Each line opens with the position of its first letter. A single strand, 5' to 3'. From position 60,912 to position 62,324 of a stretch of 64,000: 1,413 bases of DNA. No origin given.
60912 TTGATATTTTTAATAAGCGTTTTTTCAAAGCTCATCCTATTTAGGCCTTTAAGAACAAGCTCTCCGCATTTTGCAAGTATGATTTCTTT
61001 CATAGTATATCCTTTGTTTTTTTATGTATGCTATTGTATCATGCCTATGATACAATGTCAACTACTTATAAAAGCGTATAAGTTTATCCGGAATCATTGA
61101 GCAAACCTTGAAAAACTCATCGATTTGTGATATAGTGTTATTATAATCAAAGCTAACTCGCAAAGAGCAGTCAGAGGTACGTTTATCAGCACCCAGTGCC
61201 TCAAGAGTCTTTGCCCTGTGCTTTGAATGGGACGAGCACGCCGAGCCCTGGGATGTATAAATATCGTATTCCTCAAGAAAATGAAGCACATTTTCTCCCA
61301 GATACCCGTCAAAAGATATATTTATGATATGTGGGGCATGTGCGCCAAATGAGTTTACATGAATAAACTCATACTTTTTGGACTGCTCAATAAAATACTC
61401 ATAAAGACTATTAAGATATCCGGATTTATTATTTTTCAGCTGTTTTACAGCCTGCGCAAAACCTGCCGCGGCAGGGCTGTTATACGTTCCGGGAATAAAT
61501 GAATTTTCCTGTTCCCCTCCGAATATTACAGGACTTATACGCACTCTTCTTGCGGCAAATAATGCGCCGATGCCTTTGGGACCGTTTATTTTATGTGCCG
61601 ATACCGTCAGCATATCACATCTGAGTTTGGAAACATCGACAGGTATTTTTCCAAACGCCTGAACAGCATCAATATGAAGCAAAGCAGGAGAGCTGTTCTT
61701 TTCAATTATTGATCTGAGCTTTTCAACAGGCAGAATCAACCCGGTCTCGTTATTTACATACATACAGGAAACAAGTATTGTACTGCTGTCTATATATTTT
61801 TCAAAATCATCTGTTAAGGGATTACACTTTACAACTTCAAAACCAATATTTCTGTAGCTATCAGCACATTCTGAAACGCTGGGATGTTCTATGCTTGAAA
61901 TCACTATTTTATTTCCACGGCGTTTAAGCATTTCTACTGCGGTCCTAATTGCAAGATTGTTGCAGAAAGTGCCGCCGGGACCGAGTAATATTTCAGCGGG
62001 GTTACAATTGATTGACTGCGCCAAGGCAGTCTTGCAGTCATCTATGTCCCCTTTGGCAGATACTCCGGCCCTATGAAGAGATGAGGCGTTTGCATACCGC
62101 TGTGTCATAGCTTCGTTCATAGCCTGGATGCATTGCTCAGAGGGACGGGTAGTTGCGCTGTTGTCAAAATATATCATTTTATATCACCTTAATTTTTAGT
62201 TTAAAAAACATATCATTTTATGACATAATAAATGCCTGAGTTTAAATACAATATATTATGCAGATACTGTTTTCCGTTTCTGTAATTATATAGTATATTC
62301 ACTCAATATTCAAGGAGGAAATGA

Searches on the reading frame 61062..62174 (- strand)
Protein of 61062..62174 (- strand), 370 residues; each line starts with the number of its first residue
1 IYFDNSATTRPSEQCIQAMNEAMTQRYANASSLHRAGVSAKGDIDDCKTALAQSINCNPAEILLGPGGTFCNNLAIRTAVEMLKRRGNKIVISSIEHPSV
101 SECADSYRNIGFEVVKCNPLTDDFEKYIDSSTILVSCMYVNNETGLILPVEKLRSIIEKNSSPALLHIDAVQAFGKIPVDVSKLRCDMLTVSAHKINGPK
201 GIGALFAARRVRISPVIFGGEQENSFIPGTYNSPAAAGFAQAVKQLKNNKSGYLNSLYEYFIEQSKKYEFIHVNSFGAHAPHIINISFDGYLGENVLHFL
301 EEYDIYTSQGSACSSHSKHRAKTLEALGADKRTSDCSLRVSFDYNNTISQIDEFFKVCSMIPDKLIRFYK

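Call 34: search_protein_families(library=pfam, max_evalue=0.00001, proteins=[window:61062-62174:-])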
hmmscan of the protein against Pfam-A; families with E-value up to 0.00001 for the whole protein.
window:61062-62174:- (370 aa): 1 family
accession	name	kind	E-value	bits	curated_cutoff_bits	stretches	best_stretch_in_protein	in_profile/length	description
PF00266.25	Aminotran_5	-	2.3e-59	201.7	21.5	1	1-354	1-371/371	Aminotransferase class-V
